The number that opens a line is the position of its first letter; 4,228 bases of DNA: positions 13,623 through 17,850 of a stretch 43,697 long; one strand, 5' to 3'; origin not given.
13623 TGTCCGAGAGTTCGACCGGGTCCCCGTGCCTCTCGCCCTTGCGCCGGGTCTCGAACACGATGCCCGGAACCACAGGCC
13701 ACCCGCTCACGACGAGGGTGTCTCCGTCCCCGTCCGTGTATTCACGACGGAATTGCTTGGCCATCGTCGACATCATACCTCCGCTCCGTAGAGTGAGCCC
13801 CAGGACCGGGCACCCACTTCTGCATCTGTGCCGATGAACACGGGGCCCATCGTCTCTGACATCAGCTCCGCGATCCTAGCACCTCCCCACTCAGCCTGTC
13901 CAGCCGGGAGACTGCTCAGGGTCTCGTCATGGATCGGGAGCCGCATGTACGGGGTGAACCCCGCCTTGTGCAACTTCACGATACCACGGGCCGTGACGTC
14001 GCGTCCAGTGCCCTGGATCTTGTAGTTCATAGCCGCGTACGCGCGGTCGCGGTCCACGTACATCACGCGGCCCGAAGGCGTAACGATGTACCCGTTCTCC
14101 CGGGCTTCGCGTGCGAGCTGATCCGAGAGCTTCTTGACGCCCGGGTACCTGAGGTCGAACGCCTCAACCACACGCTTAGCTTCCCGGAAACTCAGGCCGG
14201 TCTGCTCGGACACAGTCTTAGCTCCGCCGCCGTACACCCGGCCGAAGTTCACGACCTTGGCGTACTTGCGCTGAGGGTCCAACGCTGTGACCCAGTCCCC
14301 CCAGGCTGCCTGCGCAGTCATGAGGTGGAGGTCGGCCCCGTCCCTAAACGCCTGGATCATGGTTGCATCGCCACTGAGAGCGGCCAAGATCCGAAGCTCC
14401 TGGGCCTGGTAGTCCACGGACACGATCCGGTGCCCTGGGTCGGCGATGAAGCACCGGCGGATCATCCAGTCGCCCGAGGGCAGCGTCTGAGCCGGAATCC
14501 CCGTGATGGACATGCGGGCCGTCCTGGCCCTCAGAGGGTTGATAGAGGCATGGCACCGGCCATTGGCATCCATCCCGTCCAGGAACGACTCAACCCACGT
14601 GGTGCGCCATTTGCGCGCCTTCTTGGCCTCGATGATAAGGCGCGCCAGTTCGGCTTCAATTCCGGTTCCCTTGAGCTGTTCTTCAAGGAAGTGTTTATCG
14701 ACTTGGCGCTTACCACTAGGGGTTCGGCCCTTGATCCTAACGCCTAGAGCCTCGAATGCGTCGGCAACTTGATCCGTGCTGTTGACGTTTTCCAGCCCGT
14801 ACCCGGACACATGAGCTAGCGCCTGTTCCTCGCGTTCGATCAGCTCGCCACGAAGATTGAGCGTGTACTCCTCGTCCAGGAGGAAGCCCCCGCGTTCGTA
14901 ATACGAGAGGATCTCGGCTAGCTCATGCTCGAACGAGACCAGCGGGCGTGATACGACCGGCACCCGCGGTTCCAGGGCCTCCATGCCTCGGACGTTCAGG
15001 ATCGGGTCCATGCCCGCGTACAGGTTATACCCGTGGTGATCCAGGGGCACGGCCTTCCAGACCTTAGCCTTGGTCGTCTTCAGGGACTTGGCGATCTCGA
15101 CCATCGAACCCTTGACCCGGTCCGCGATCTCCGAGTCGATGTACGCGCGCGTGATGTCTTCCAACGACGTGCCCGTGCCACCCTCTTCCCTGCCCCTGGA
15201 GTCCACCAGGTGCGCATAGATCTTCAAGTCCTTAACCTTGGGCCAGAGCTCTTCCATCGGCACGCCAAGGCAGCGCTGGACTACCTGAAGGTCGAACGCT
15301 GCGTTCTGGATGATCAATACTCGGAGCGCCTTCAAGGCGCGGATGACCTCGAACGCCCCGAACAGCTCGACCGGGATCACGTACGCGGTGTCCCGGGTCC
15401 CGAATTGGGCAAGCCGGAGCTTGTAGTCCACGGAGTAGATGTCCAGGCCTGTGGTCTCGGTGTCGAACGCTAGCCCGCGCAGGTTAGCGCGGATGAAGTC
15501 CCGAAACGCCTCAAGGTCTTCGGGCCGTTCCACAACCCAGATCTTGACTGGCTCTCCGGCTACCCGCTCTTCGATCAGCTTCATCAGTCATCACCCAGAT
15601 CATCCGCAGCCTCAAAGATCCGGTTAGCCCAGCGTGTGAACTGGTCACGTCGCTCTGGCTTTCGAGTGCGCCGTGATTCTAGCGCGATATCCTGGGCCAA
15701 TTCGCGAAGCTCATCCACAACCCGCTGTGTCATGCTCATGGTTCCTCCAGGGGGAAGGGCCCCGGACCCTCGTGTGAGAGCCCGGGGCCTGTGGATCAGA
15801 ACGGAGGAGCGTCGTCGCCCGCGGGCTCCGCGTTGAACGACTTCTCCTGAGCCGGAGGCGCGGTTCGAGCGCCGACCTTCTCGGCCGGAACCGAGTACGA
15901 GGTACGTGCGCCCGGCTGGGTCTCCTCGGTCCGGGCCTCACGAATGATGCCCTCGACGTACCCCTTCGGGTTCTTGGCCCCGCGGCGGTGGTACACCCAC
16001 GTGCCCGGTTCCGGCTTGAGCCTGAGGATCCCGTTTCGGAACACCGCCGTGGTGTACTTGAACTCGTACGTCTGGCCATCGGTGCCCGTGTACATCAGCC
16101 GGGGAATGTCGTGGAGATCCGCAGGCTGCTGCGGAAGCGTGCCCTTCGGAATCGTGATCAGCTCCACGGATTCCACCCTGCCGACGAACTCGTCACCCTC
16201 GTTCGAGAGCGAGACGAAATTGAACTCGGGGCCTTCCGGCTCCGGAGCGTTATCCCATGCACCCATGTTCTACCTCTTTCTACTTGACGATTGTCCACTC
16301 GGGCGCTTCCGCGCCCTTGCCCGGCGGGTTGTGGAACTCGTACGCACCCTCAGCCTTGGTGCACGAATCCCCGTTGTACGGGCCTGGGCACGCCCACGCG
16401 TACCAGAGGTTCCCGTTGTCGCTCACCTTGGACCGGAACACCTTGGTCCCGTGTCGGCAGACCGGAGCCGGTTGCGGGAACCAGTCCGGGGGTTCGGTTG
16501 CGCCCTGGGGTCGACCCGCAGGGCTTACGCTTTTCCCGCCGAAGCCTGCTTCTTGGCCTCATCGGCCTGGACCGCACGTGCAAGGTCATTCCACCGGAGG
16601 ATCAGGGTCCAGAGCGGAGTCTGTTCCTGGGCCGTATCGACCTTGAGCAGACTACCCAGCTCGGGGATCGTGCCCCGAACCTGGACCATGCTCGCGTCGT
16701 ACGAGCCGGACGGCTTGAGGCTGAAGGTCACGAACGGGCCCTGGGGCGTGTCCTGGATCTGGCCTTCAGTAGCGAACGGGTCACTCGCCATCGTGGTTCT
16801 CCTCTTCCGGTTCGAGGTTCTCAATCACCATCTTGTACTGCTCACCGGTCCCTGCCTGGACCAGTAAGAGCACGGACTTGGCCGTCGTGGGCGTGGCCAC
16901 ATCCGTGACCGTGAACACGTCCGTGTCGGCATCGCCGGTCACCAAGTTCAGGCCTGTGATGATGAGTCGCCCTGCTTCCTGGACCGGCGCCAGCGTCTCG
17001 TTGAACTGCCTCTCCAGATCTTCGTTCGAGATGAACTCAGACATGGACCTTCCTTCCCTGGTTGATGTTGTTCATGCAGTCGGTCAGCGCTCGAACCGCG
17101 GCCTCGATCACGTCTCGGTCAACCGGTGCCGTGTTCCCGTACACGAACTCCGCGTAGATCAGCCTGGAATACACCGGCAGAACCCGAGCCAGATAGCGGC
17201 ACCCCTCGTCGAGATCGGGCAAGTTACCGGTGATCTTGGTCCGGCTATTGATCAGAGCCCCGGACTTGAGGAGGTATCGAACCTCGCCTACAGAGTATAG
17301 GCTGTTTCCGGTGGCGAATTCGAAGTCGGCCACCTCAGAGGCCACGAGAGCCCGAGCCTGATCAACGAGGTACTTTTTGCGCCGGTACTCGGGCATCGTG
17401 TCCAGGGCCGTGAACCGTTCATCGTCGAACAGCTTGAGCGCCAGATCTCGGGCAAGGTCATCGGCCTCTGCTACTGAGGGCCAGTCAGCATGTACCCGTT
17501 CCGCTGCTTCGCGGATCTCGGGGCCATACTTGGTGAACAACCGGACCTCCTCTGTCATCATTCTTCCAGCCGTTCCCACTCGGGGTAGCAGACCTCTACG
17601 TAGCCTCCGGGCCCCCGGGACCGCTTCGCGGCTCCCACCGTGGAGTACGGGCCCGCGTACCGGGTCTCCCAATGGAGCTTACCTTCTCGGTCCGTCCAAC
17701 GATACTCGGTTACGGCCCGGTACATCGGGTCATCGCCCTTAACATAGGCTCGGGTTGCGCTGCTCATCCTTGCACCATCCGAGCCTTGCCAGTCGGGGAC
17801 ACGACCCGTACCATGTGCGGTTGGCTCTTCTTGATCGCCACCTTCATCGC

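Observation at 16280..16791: Canonical -1 programmed frameshift signal at the end of a replication-module gene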

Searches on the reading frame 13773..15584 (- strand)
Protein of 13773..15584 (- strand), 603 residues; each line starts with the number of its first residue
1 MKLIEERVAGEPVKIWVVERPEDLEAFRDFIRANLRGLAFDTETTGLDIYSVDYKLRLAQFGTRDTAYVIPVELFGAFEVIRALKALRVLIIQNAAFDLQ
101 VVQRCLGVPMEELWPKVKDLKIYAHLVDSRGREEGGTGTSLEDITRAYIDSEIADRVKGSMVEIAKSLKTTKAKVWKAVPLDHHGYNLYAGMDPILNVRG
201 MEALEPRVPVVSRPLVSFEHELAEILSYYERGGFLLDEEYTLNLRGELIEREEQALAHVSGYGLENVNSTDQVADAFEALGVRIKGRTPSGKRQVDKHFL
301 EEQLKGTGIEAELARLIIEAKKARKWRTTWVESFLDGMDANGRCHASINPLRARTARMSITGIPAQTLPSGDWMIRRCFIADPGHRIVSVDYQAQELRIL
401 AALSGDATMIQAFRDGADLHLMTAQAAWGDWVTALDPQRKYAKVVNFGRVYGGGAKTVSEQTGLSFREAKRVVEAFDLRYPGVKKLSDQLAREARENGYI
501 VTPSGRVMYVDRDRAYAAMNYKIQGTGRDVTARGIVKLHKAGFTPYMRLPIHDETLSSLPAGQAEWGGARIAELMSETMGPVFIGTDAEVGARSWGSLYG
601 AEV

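Call 77: search_dna_similar(query=window:13773-15584:-, collection=phages, mode=protein, max_rows=12)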
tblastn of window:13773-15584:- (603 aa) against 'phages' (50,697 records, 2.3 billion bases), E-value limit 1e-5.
The search stops at 5000 records and this limit was reached: more records match than are counted here, and every count below describes the 5000 best-scoring records only.
Records with a match: at least 5000; places in all: 5002; records where one place covers at least 80% of the query: 1414.
Best place of each record, by identity: 60-80% 216; <60% 4784.
By first word of the organism name: Mycobacterium 1461; Vibrio 514; Salmonella 317; Staphylococcus 280; Bacillus 255; Arthrobacter 185; Microbacterium 184; Escherichia 169; Acinetobacter 166; Gordonia 139; and 121 more.
By host as written in the record: Mycobacterium smegmatis mc2 155 1047; - 673; Mycobacterium smegmatis mc#155 208; Arthrobacter sp. ATCC 21022 98; Staphylococcus aureus 96; Microbacterium foliorum NRRL B-24224 81; Microbacterium foliorum NRRL B-24224 SEA 67; Gordonia terrae 3612 65; and 826 more.
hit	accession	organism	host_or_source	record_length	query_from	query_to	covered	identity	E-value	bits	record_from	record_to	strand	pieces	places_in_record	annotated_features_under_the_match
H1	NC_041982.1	Mycobacterium phage Twister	Mycobacterium smegmatis mc2 155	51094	3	602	100%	62.7%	0e+0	732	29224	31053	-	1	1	42: DNA polymerase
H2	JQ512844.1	Mycobacterium phage Twister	Mycobacterium smegmatis mc2 155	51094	3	602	100%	62.7%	0e+0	732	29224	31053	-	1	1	42: DNA polymerase I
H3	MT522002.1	Mycobacterium phage Topanga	Mycobacterium smegmatis mc2 155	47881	3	602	100%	62.7%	0e+0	732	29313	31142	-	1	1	42: DNA polymerase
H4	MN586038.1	Mycobacterium phage WalterMcMickey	Mycobacterium smegmatis mc#155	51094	3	602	100%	62.7%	0e+0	732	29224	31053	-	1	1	42: DNA polymerase I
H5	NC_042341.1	Mycobacterium phage Rebeuca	Mycobacterium smegmatis mc2 155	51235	3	602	100%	62.7%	0e+0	731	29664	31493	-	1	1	44: DNA polymerase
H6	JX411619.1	Mycobacterium phage Rebeuca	Mycobacterium smegmatis mc2 155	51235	3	602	100%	62.7%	0e+0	731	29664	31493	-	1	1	44: DNA polymerase I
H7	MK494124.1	Mycobacterium phage Kristoff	Mycobacterium smegmatis mc2 155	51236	3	602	100%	62.7%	0e+0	731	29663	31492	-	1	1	44: DNA polymerase I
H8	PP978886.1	Mycobacterium phage Edison31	Mycobacterium smegmatis mc2155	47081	3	602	100%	62.4%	0e+0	731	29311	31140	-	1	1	43: DNA polymerase I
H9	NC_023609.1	Mycobacterium phage RhynO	Mycobacterium smegmatis mc2 155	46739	3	602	100%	62.4%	0e+0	726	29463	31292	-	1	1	45: DNA polymerase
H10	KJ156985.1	Mycobacterium phage RhynO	Mycobacterium smegmatis mc2 155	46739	3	602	100%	62.4%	0e+0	726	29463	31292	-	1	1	45: DNA polymerase I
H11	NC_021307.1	Mycobacterium phage Severus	Mycobacterium smegmatis mc2 155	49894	3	602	100%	62.1%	0e+0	726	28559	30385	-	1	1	42: DNA polymerase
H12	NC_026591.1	Mycobacterium phage Trike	Mycobacterium smegmatis mc2 155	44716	3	602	100%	62.1%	0e+0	726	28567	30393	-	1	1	DNA polymerase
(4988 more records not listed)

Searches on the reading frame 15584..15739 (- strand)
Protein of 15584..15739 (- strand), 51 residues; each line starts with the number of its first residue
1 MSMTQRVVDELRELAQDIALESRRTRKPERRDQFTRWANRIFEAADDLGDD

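Call 5: search_protein_families(library=pfam, max_evalue=0.1, proteins=[window:15584-15739:-])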
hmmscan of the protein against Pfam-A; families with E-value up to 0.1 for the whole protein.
window:15584-15739:- (51 aa): 2 families
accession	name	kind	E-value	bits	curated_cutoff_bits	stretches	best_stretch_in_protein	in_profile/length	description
PF19908.4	DUF6381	-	0.0061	16.7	26.6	1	5-46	8-49/62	Family of unknown function (DUF6381)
PF04880.18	NUDE_C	-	0.071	14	30.9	1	4-31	37-64/177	NUDE protein, C-terminal conserved region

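Call 6: search_protein_families(library=phrogs, max_evalue=0.1, proteins=[window:15584-15739:-])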
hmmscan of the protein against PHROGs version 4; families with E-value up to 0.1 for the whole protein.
window:15584-15739:- (51 aa): 0 families

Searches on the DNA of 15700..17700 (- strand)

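Call 4: search_dna_similar(query=window:15700-17700:-, collection=phages, mode=distant, max_rows=40)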
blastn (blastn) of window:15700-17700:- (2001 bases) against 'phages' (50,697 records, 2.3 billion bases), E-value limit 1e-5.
No match.

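Call 78: search_rna_families(source=window, start=16100, end=17000, threshold=evalue, max_evalue=1)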
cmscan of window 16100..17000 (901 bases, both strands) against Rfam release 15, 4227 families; matches with E-value up to 1: 1.
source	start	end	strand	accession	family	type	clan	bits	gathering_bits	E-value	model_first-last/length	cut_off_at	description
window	16720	16770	+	RF03383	mir-1976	Gene; miRNA;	-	20.8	71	0.21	1-52/52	no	mir-1976 microRNA precursor family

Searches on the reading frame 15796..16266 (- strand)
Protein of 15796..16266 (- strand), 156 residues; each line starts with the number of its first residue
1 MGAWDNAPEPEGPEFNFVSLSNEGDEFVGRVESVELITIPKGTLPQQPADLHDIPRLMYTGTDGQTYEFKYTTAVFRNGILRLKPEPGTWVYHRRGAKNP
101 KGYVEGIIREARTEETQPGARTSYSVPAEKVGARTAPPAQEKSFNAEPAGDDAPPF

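Call 5: search_protein_families(library=pfam, max_evalue=0.1, proteins=[window:15796-16266:-])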
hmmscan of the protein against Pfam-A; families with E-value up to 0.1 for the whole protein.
window:15796-16266:- (156 aa): 0 families

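Call 6: search_protein_families(library=phrogs, max_evalue=0.1, proteins=[window:15796-16266:-])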
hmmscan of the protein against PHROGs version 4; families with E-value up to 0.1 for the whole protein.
window:15796-16266:- (156 aa): 0 families

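Call 95: search_protein_families(library=ncbifam, max_evalue=0.01, proteins=[window:15796-16266:-])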
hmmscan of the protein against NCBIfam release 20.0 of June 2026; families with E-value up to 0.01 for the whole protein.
window:15796-16266:- (156 aa): 0 families

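Call 97: search_solved_structures(query=window:15796-16266:-, max_evalue=1)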
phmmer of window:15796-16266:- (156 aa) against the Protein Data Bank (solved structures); distinct sequences matched with E-value up to 1: 2.
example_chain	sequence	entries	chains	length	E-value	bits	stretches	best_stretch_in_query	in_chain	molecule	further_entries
1j1n_A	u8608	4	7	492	0.93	12.5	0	60-119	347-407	AlgQ2 | Macromolecule-Binding Periplasmic Protein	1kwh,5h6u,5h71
6jhx_A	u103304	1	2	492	0.93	12.5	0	60-119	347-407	AlgQ2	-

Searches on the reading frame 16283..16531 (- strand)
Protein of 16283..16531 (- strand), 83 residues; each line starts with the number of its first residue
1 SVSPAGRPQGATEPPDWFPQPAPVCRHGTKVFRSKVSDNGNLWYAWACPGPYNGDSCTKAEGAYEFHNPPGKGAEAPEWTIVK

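Call 5: search_protein_families(library=pfam, max_evalue=0.1, proteins=[window:16283-16531:-])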
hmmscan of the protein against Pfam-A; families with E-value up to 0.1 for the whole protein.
seq(83 aa): 1 family
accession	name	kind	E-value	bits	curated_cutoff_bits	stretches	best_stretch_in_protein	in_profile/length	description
PF25690.1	Phage_gp49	-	1e-05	26.2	27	1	7-57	136-182/191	Mycobacteriophage L5/D29 gene 49 protein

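Call 6: search_protein_families(library=phrogs, max_evalue=0.1, proteins=[window:16283-16531:-])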
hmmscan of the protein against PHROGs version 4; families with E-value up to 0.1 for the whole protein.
seq(83 aa): 1 family
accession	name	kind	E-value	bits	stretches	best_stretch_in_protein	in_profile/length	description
phrog_364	-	DNA, RNA and nucleotide metabolism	4.8e-08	34.4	1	6-53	131-177/188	ribonucleoside reductase class II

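Call 101: search_solved_structures(query=A7, max_evalue=5, show_alignments=3)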
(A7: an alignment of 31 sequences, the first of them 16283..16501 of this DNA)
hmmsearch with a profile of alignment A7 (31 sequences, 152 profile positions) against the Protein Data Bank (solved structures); distinct sequences matched with E-value up to 5: 9.
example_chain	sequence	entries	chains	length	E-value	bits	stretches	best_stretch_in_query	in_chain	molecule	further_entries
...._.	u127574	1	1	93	0.14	16.2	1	106-146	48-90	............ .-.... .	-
7jl5_A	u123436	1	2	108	0.16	16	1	106-147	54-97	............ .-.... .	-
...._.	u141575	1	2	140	0.36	14.8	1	38-98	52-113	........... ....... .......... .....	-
2byk_B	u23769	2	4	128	0.51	14.3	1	35-101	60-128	CHRAC-14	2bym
8h28_A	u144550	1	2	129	1.1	13.3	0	11-71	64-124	Class II cytochrome c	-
6s35_B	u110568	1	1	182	1.1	13.2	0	14-108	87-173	REST corepressor 1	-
2v1d_B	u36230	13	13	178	1.3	13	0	14-108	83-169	REST COREPRESSOR 1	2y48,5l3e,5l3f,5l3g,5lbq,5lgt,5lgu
6a3l_A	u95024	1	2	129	1.4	12.9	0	18-46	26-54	Cytochrome c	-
9osb_A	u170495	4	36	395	3.5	11.6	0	37-105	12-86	Major capsid protein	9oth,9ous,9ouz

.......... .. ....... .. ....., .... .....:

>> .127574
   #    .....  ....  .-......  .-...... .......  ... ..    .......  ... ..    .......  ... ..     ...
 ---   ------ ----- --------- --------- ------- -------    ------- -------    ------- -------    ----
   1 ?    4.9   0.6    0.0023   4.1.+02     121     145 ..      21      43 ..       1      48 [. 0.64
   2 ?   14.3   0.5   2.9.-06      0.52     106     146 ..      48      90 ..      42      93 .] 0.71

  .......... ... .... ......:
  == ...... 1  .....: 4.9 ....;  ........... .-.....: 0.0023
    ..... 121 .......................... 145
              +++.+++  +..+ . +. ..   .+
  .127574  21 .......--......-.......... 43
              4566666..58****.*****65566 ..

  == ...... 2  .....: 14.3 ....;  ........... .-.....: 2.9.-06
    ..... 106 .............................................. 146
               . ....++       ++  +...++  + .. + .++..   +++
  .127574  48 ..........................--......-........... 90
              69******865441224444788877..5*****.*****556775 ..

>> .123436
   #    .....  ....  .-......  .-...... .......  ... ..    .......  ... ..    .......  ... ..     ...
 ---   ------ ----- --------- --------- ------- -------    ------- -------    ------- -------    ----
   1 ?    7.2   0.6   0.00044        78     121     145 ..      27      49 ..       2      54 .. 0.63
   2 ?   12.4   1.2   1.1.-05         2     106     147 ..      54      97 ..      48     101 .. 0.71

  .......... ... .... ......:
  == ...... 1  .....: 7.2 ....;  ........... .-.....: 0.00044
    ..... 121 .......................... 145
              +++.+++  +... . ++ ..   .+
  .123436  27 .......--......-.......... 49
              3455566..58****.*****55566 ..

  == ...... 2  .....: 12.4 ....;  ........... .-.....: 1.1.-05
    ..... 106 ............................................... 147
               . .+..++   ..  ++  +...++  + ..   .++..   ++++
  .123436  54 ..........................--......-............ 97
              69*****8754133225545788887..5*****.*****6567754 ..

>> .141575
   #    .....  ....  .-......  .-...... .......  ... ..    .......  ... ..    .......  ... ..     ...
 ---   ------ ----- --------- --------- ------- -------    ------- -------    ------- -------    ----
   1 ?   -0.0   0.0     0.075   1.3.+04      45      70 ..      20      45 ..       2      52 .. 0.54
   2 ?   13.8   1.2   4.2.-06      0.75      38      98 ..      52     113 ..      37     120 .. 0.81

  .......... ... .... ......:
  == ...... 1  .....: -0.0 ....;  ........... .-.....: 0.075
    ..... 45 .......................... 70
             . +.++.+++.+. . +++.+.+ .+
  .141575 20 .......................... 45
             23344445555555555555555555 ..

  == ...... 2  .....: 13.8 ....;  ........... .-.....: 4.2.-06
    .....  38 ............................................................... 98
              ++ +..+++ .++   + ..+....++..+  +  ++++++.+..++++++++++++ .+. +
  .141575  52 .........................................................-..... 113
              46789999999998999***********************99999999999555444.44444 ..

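Call 104: predict_structure(alignment_id=A7)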
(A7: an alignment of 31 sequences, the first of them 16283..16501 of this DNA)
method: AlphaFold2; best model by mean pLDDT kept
length: 73 residues; sequences in the alignment: 31
mean_pLDDT: 78.1   pTM: 0.61
mean pLDDT of the five models: 78.1, 78.0, 77.3, 76.9, 76.6
residues with pLDDT >= 90: 15; 70-90: 42; 50-70: 8; < 50: 8
segments of 3 or more residues with pLDDT < 50: 65-68, 70-73
pLDDT, mean of each block of 10 residues (from residue 1): 84 91 85 88 77 80 51 48
secondary structure, 60 per line:
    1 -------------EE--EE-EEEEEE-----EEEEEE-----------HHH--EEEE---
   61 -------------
elements in order: E21-26 E32-37 E54-57

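Call 107: fold_search(model_id=the predicted structure, library=pdb)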
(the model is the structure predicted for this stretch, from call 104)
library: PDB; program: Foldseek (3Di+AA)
matches with E <= 10: 233; with E <= 0.001: 0
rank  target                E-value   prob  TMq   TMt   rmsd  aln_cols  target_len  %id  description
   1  6uca_D                1.5e-01  0.87  0.46  0.10   4.4        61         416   21  Crystal structure of human ZCCHC4 in complex with SAH (released 2019-10-16)
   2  6uca_A                2.2e-01  0.63  0.40  0.09   7.1        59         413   19  Crystal structure of human ZCCHC4 in complex with SAH (released 2019-10-16)
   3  7jl5_A                1.2e+00  0.63  0.45  0.38   2.4        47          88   17  Crystal structure of human NEIL3 tandem zinc finger GRF domains (released 2020-09-09)
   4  8iqh_C                1.3e+00  0.23  0.30  0.03   7.3        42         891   17  Structure of Full-Length AsfvPrimPol in Apo-Form (released 2023-07-26)
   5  4gad_B                1.3e+00  0.08  0.27  0.09  13.7        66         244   20  Crystal Structure of D230A/H234A Mutant of Stationary Phase Survival Protein (SurE) from Salmonella typhimurium (released 2013-03-13)
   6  7r81_J2               1.3e+00  0.08  0.23  0.11   9.5        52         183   21  Structure of the translating Neurospora crassa ribosome arrested by cycloheximide (released 2021-12-01)
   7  8iqh_A                1.7e+00  0.21  0.30  0.03   7.2        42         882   17  Structure of Full-Length AsfvPrimPol in Apo-Form (released 2023-07-26)
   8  6rxu_Cf               1.7e+00  0.07  0.23  0.11   9.4        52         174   21  Cryo-EM structure of the 90S pre-ribosome (Kre33-Noc4) from Chaetomium thermophilum, state B1 (released 2019-08-14)
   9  4iab_A                1.8e+00  0.07  0.23  0.15   9.0        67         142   16  Crystal structure of a putative monosaccharide binding protein (BACUNI_03039) from Bacteroides uniformis ATCC 8492 at  (released 2013-02-27)
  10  8iqh_M                2.1e+00  0.18  0.30  0.03   7.2        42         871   17  Structure of Full-Length AsfvPrimPol in Apo-Form (released 2023-07-26)
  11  4gzv_C                2.1e+00  0.06  0.21  0.14   8.8        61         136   18  Crystal structure of a lipocalin family protein (BACOVA_00364) from Bacteroides ovatus ATCC 8483 at 1.95 A resolution (released 2012-11-07)
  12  5iy6_I                2.2e+00  0.08  0.28  0.19   6.1        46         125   24  Human holo-PIC in the closed state (released 2016-05-18)
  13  8ww8_B                2.3e+00  0.16  0.29  0.03   7.4        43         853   23  Structure of Apo-Form AsfvPrimPol Hexamer (released 2025-04-30)
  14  8iqh_B                2.3e+00  0.16  0.30  0.03   7.2        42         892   17  Structure of Full-Length AsfvPrimPol in Apo-Form (released 2023-07-26)
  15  8iqh_J                2.3e+00  0.14  0.29  0.03   7.3        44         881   23  Structure of Full-Length AsfvPrimPol in Apo-Form (released 2023-07-26)
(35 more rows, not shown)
